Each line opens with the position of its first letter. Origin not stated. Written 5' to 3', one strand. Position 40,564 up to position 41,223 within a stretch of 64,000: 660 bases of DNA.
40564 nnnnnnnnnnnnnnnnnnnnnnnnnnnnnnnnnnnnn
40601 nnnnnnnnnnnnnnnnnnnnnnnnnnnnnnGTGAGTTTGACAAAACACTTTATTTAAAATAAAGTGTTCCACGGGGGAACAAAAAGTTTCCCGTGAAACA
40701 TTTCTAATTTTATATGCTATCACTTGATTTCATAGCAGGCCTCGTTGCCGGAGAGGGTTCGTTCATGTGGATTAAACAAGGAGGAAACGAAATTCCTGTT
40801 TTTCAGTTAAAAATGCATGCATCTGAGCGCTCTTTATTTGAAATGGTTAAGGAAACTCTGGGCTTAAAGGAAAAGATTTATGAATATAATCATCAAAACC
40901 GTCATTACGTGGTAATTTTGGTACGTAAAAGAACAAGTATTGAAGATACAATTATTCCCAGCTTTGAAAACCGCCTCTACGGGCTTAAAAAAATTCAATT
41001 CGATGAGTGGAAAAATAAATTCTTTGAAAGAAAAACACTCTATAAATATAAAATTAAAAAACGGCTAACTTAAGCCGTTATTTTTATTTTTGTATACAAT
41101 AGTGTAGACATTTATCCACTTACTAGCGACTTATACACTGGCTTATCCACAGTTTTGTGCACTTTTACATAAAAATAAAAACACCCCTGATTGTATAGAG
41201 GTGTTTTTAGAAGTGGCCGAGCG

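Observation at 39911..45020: Free-standing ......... endonuclease gene and GC-rich block lie between two paralogous TrmB-like regulators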

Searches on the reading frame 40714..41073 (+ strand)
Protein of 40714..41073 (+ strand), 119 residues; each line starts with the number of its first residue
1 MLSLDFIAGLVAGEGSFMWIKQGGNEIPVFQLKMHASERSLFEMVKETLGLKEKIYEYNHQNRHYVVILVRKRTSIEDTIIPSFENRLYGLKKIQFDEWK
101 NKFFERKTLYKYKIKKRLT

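Call 3: search_protein_families(library=pfam, proteins=[window:40714-41073:+], max_evalue=0.01)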
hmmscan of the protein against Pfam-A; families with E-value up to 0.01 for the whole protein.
window:40714-41073:+ (119 aa): 3 families
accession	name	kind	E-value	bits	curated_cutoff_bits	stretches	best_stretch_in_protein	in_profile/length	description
PF00961.24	LAGLIDADG_1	-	6.1e-09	37.1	23.1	1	7-101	1-100/102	LAGLIDADG endonuclease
PF12330.14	Haspin_kinase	-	0.00042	19.9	25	1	18-114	187-283/364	Haspin like kinase domain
PF14528.11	LAGLIDADG_3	-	0.00063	20.4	22.5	1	5-69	5-69/82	LAGLIDADG-like domain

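Call 9: find_encoding_contigs(protein=window:40714-41073:+, flank=10000, max_places=10)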
Protein window:40714-41073:+ (119 aa): 1 contig read that carries it; 1 place shown.
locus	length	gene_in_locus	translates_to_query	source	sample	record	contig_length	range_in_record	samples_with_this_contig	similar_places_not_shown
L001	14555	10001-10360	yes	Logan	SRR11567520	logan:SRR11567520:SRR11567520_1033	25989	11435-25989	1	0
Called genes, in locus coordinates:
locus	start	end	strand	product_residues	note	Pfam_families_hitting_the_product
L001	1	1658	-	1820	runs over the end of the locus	-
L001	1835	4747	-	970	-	PF16655:PhoD_N (faint), PF00041:fn3 (faint), PF17210:SdrD_B (faint), PF16656:Pur_ac_phosph_N (weak), PF22904:NOMO1-like_2nd (faint), PF11974:bMG3 (faint), PF13620:CarboxypepD_reg (weak)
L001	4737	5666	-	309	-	-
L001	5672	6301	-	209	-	-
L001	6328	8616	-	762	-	PF07719:TPR_2 (faint), PF13176:TPR_7 (faint), PF13424:TPR_12 (weak), PF14559:TPR_19 (weak), PF13414:TPR_11 (weak), PF13428:TPR_14 (weak), PF23914:TPR_CcmH_CycH (weak), PF13432:TPR_16 (weak), +4 more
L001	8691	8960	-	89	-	-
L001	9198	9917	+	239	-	PF01978:TrmB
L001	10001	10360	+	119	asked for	PF00961:LAGLIDADG_1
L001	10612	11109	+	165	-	-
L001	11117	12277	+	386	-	-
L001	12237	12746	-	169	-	PF01931:NTPase_I-T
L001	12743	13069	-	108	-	-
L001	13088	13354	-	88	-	-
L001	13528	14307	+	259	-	PF01978:TrmB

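Call 10: find_homologous_proteins(query=window:40714-41070:+)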
Query window:40714-41070:+ (119 aa): 46 proteins with E <= 0.001 among 49 candidates.
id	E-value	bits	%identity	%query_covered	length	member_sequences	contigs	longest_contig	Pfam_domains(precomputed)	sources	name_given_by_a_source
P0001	1.7e-70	252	97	100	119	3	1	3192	PF00961.25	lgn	-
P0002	1.4e-50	188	73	95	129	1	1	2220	PF00961.25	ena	-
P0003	4.2e-50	186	72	94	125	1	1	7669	PF00961.25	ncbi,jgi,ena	-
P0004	3.2e-49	184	70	94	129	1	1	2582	PF00961.25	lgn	-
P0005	3.9e-47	177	70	93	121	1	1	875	PF00961.25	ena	-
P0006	2.4e-46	174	67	94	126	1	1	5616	PF00961.25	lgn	-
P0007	3.0e-46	174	67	94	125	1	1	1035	PF00961.25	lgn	-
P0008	6.9e-46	173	66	94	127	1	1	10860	PF00961.25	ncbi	-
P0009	9.0e-46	172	68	93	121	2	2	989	PF00961.25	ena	-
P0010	1.8e-45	171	72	94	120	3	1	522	PF00961.25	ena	-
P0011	2.3e-45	171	71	94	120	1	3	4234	PF00961.25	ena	-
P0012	1.6e-44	168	73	85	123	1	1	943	PF00961.25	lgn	-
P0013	3.6e-44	167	71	94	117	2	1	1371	PF00961.25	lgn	-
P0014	5.3e-43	163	68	90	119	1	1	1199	-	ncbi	-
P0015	2.1e-42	162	63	93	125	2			PF00961.25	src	-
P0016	9.2e-42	159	66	82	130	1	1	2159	PF00961.25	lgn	-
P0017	1.8e-41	159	69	87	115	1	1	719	PF00961.25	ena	-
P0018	3.7e-41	157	65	93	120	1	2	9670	PF00961.25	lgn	-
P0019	4.1e-41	157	69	86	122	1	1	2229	PF00961.25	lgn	-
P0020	5.4e-40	154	61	97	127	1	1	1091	PF00961.25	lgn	-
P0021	5.5e-40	154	65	93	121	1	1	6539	PF00961.25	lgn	-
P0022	5.8e-40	154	61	97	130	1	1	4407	PF00961.25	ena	-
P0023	9.3e-40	153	60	93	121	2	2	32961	PF00961.25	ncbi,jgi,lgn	jgi:hypothetical protein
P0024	1.7e-39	152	62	94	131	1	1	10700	PF00961.25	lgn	-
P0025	2.3e-39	152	61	94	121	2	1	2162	PF00961.25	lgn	-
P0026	4.8e-39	151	62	94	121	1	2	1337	PF00961.25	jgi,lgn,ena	jgi:hypothetical protein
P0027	5.0e-39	151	60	93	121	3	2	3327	PF00961.25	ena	-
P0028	1.3e-37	146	62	92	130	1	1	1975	PF00961.25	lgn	-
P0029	3.6e-36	141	66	82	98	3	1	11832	PF00961.25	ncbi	ncbi:MAG: LAGLIDADG family homing endonuclease [Patescibacteria group bacterium]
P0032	7.2e-36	140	61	84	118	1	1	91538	PF00961.25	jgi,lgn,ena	-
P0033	1.2e-35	140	59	93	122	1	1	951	PF00961.25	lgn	-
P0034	3.4e-35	138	58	93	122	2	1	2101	PF00961.25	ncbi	-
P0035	7.2e-35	137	61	85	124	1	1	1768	PF00961.25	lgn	-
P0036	1.1e-34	137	65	81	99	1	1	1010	PF00961.25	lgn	-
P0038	4.9e-34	135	60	93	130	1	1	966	PF00961.25,PF14528.12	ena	-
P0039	7.4e-34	134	58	88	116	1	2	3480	PF00961.25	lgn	-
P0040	2.3e-33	132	55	93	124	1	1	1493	PF00961.25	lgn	-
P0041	3.4e-33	132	56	94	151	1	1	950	PF00961.25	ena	-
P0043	2.0e-30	123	52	99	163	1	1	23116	PF00961.25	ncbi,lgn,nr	ncbi:LAGLIDADG family homing endonuclease [Patescibacteria group bacterium]|nr:LAGLIDADG family homi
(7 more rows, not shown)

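Call 12: find_related_loci(query=A1, collection=genome_contigs, flank=6000)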
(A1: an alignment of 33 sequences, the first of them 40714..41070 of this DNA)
Query A1 (119 aa) in genome_contigs; peptide patterns used: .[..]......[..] (x = any residue, [..] = any of these).
52 stretches matched a pattern; 19 encode a relative of the query (tblastn E <= 1e-3); 19 distinct loci.
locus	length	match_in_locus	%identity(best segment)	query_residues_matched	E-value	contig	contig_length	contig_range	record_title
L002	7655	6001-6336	66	2-113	4e-52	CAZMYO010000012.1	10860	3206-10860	MAG TPA_asm: uncultured Gammaproteobacteria bacterium isolate binchicken_co203_87 genome assembly, contig: k141_3551232,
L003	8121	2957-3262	64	3-104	1e-43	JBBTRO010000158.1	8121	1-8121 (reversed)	MAG: Patescibacteria group bacterium isolate H52-bin091_1 H52_bin091_1_000000000158, whole genome shotgun sequence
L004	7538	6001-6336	62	3-112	1e-43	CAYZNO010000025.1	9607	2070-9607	MAG TPA_asm: uncultured Gammaproteobacteria bacterium isolate binchicken_co274_53 genome assembly, contig: NODE_17233_le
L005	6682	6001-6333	55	3-113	3e-42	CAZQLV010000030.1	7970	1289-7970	MAG TPA_asm: uncultured Gammaproteobacteria bacterium isolate SRP193066_co2_436 genome assembly, contig: NODE_4672_lengt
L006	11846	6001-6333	57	3-113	3e-41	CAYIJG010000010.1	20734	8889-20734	MAG TPA_asm: uncultured Gammaproteobacteria bacterium isolate ERP119705_co24_1001 genome assembly, contig: NODE_2856_len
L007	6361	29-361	55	3-113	1e-39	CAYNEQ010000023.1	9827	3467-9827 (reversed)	MAG TPA_asm: uncultured Gammaproteobacteria bacterium isolate SRP135725_co3_214 genome assembly, contig: NODE_8365_lengt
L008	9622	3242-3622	52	2-119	3e-38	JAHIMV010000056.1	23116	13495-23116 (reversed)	MAG: Patescibacteria group bacterium isolate KR13_N2.mb.83 KR13_N2.mb.83_k141_136990, whole genome shotgun sequence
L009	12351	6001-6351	51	3-119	4e-37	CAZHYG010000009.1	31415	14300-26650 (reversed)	MAG TPA_asm: uncultured Gammaproteobacteria bacterium isolate SRP135725_co1_18 genome assembly, contig: NODE_1587_length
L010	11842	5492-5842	49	3-119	1e-36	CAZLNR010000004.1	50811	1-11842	MAG TPA_asm: uncultured Gammaproteobacteria bacterium isolate SRP286056_co2_342 genome assembly, contig: NODE_745_length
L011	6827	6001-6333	50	3-113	3e-36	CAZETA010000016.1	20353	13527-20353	MAG TPA_asm: uncultured Gammaproteobacteria bacterium isolate SRP298887_co1_128 genome assembly, contig: NODE_2450_lengt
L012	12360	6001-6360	50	2-112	2e-34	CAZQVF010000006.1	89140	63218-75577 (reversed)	MAG TPA_asm: uncultured Gammaproteobacteria bacterium isolate SRP077602_co2_149 genome assembly, contig: NODE_342_length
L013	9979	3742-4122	47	2-119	8e-34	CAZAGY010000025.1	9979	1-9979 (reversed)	MAG TPA_asm: uncultured Gammaproteobacteria bacterium isolate SRP178699_co1_485 genome assembly, contig: NODE_9348_lengt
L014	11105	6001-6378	49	2-118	1e-33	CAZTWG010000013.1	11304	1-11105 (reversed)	MAG TPA_asm: uncultured Gammaproteobacteria bacterium isolate SRP141559_co1_259 genome assembly, contig: NODE_3341_lengt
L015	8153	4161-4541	46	2-119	6e-33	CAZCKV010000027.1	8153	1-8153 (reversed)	MAG TPA_asm: uncultured Gammaproteobacteria bacterium isolate SRP178699_co1_504 genome assembly, contig: NODE_12516_leng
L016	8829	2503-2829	47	2-109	1e-32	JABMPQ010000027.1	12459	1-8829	MAG: Parcubacteria group bacterium isolate bin.624 k141_2814115, whole genome shotgun sequence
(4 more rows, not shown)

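Call 18: find_encoding_contigs(protein=P0003, flank=8000, max_places=3)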
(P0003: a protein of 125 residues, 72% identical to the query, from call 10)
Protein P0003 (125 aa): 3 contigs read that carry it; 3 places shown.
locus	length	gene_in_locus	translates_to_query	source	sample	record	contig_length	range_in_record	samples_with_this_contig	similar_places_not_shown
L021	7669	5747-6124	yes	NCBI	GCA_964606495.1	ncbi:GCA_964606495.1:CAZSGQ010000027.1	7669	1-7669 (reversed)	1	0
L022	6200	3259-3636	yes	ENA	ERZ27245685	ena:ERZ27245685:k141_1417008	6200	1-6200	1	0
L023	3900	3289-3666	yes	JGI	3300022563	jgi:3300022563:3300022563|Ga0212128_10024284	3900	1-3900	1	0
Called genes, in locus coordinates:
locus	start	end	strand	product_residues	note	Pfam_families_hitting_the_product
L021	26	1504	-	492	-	PF00041:fn3 (faint), PF16656:Pur_ac_phosph_N (weak)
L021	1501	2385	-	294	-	-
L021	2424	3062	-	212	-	-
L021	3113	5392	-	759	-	PF13428:TPR_14 (faint), PF21033:RMD1-3 (faint), PF13431:TPR_17 (faint), PF07719:TPR_2 (weak), PF13414:TPR_11, PF13424:TPR_12 (weak), PF13432:TPR_16 (weak), PF14559:TPR_19 (weak), +4 more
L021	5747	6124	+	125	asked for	PF00961:LAGLIDADG_1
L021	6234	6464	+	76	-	-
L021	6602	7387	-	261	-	-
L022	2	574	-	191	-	?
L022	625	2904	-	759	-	PF13428:TPR_14 (faint), PF21033:RMD1-3 (faint), PF13431:TPR_17 (faint), PF07719:TPR_2 (weak), PF13414:TPR_11, PF13424:TPR_12 (weak), PF13432:TPR_16 (weak), PF14559:TPR_19 (weak), +4 more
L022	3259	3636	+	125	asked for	PF00961:LAGLIDADG_1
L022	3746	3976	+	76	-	-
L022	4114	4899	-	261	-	-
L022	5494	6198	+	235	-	?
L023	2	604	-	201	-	?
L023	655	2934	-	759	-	PF13428:TPR_14 (faint), PF21033:RMD1-3 (faint), PF13431:TPR_17 (faint), PF07719:TPR_2 (weak), PF13414:TPR_11, PF13424:TPR_12 (weak), PF13432:TPR_16 (weak), PF14559:TPR_19 (weak), +4 more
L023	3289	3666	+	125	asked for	PF00961:LAGLIDADG_1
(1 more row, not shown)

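Call 19: find_encoding_contigs(protein=P0001, flank=8000, max_places=3)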
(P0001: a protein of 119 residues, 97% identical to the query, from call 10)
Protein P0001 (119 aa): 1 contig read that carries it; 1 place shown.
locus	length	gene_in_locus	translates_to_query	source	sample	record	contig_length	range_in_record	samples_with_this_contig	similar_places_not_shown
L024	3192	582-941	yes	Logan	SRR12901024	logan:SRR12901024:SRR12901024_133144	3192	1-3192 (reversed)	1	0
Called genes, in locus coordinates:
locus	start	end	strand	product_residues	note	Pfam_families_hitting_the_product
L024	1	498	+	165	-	?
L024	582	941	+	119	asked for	PF00961:LAGLIDADG_1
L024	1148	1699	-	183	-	PF00156:Pribosyltran (faint)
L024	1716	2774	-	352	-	PF13793:Pribosyltran_N, PF00156:Pribosyltran, PF14572:Pribosyl_synth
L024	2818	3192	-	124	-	?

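Call 20: find_encoding_contigs(protein=P0006, flank=8000, max_places=3)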
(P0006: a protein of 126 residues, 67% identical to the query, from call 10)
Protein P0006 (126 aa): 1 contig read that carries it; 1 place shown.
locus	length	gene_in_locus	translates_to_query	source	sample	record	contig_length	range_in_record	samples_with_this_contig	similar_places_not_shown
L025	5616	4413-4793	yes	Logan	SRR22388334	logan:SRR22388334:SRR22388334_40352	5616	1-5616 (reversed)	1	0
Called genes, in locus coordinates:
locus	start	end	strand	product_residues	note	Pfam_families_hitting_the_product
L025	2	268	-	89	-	?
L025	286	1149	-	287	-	-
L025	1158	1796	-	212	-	-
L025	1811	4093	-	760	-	PF13174:TPR_6 (faint), PF07719:TPR_2 (weak), PF13414:TPR_11 (weak), PF13424:TPR_12 (weak), PF13432:TPR_16, PF23914:TPR_CcmH_CycH (weak), PF13432:TPR_16 (weak), PF00515:TPR_1 (weak), +7 more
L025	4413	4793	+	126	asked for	PF00961:LAGLIDADG_1 (weak)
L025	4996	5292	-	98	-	-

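Call 23: search_solved_structures(query=A1, max_evalue=1, show_alignments=3)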
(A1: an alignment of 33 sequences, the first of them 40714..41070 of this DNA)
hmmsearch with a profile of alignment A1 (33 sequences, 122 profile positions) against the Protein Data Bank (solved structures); distinct sequences matched with E-value up to 1: 61 (the best 60 are shown).
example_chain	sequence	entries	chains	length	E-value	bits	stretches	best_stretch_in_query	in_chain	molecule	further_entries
4efj_A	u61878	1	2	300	3.7e-19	72.1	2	7-114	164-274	LAGLIDADG endonuclease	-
4z1x_A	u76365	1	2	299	3.7e-19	72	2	7-114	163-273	LAGLIDADG endonuclease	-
4lq0_A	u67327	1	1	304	8.9e-15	57.9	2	12-106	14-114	LAGLIDADG homing endonuclease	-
6bdb_A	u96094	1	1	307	9.2e-14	54.7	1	5-114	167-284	Ribosomal protein 3/homing endonuclease-like protein fusion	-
6bd0_A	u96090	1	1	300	9.7e-14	54.6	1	5-114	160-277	Ribosomal protein 3/homing endonuclease-like protein fusion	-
9q0h_A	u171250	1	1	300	2.3e-13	53.4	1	5-114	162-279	eI-OnuI_P456_GGC_3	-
12fk_A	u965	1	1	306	2.7e-13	53.1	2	11-107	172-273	aHE31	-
7rce_A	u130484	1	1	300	2.8e-13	53.1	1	5-114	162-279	I-OnuI_e-hPD1-d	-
36of_A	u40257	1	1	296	4e-13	52.6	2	6-108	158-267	aHE15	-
7rcf_A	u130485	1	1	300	7.6e-13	51.7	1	8-114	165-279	I-OnuI_e-hPD1-e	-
7rcd_A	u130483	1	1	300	8.2e-13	51.6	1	5-114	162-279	I-OnuI_e-hPD1-c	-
9pzh_A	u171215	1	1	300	1.7e-12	50.6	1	5-114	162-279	eI-OnuI_P456_GGC_2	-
5t2o_A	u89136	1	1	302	2e-12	50.4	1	5-114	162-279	I-OnuI_e-ag011377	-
7rcg_A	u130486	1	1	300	2.5e-12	50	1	8-114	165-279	I-OnuI_e-hPD1-f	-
9xy9_A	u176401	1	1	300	3.2e-12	49.7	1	5-114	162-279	eI-OnuI_P456_ACA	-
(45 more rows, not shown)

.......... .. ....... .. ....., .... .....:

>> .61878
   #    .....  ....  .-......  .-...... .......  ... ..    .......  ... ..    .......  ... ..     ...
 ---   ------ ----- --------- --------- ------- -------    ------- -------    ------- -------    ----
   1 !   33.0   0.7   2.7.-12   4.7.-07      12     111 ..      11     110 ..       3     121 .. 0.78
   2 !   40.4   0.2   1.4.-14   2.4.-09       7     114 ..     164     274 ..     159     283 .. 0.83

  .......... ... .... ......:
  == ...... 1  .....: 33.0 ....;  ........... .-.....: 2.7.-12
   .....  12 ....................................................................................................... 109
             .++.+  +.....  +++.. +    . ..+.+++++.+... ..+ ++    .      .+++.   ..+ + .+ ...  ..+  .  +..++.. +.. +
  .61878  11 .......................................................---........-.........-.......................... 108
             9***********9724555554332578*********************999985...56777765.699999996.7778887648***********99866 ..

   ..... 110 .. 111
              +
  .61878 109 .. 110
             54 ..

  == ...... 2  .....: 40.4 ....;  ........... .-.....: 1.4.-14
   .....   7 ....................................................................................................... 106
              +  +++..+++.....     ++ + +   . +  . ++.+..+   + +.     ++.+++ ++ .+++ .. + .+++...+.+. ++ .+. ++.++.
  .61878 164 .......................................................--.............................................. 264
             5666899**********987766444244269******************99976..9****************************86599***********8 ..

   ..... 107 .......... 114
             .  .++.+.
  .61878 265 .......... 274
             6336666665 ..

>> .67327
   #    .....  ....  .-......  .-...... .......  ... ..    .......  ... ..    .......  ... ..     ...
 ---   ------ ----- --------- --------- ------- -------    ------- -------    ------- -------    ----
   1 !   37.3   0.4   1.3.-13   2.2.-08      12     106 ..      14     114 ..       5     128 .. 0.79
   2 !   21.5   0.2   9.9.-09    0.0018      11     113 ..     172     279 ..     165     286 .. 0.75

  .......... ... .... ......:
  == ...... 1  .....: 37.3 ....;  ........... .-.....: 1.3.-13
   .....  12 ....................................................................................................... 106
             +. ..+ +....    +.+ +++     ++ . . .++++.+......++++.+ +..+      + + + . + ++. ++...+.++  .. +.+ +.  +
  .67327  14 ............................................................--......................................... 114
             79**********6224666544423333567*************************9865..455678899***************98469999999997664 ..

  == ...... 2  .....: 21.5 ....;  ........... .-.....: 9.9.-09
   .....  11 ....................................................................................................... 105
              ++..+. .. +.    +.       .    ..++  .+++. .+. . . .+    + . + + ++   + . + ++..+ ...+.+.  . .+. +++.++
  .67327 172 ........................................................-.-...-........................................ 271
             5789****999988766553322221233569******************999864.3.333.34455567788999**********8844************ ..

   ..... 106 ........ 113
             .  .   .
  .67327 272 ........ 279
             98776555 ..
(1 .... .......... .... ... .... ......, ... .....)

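Call 29: predict_structure(alignment_id=A1)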
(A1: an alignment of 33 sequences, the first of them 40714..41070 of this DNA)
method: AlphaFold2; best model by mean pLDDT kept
length: 119 residues; sequences in the alignment: 33
mean_pLDDT: 93.7   pTM: 0.84
mean pLDDT of the five models: 93.7, 93.0, 92.1, 90.8, 90.7
residues with pLDDT >= 90: 100; 70-90: 9; 50-70: 10; < 50: 0
segments of 3 or more residues with pLDDT < 50: none
pLDDT, mean of each block of 10 residues (from residue 1): 96 97 93 97 98 97 97 97 98 98 88 66
secondary structure, 60 per line:
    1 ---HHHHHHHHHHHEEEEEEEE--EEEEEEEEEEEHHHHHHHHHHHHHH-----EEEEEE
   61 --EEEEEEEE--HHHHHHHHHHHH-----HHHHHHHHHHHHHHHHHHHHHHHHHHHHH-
elements in order: H4-14 E15-22 E25-35 H36-49 E55-60 E63-70 H73-84 H90-118

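Call 32: fold_search(model_id=the predicted structure, library=pdb)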
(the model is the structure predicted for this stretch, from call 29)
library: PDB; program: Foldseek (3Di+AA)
matches with E <= 10: 1416; with E <= 0.001: 144
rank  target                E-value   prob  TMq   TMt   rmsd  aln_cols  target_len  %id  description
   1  6bdb_A                4.9e-09  1.00  0.77  0.33   2.5       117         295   31  I-OnuI K227Y, D236A bound to A3G substrate (pre-cleavage complex) (released 2018-10-24)
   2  3qqy_A                7.2e-09  1.00  0.77  0.33   2.4       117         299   30  Crystal structure of a novel LAGLIDADG homing endonuclease, I-OnuI (from Ophiostoma novo-ulmi subsp. americana) (released 2011-07-20)
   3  5t8d_A                8.2e-09  1.00  0.75  0.33   2.8       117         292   31  Engineered variant of I-OnuI meganuclease targeting the HIV integrase gene; harbors 47 point mutations relative to wil (released 2017-05-03)
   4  9xy9_A                1.5e-08  1.00  0.76  0.33   2.5       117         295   30  One of a series of engineered variants of I-OnuI meganuclease targeting altered DNA target sequence (released 2025-09-10)
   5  9xy1_A                1.9e-08  1.00  0.76  0.33   2.6       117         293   29  One of a series of engineered variants of I-OnuI meganuclease targeting altered DNA target sequence (released 2025-09-10)
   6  9q7w_A                2.0e-08  1.00  0.78  0.34   2.3       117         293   28  One of a series of engineered variants of I-OnuI meganuclease targeting altered DNA target sequence (released 2025-09-10)
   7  9pzh_A                2.2e-08  1.00  0.77  0.33   2.4       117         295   31  One of a series of engineered variants of I-OnuI meganuclease targeting altered DNA target sequence (released 2025-09-10)
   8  6bda_A                2.2e-08  1.00  0.77  0.33   2.4       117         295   30  Wild-type I-OnuI bound to A3G substrate (post-cleavage complex) (released 2018-10-24)
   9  9q7v_A                2.5e-08  1.00  0.77  0.33   2.5       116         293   29  One of a series of engineered variants of I-OnuI meganuclease targeting altered DNA target sequence (released 2025-09-10)
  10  6bd0_A                3.7e-08  1.00  0.78  0.33   2.3       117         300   31  I-OnuI K227Y, D236A bound to cognate substrate (pre-cleavage complex) (released 2018-10-24)
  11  9xya_A                4.0e-08  1.00  0.79  0.34   2.3       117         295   27  One of a series of engineered variants of I-OnuI meganuclease targeting altered DNA target sequence (released 2025-09-10)
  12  1p8k_Z                4.5e-08  1.00  0.79  0.38   1.4       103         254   18  The structure and DNA recognition of a bifunctional homing endonuclease and group I intron splicing factor (released 2004-01-20)
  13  9pz7_A                4.8e-08  1.00  0.78  0.33   2.8       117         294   30  One of a series of engineered variants of I-OnuI meganuclease targeting altered DNA target sequence (released 2025-09-10)
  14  4yhx_A                5.1e-08  1.00  0.77  0.33   2.4       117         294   30  Crystal Structure of LAGLIDADG Meganuclease I-GpeMI Bound to Uncleaved DNA (released 2016-03-09)
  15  5v0q_A                5.1e-08  1.00  0.75  0.33   2.9       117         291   31  Original engineered variant of I-OnuI meganuclease targeting the HIV integrase gene; harbors 49 point mutations relati (released 2017-09-27)
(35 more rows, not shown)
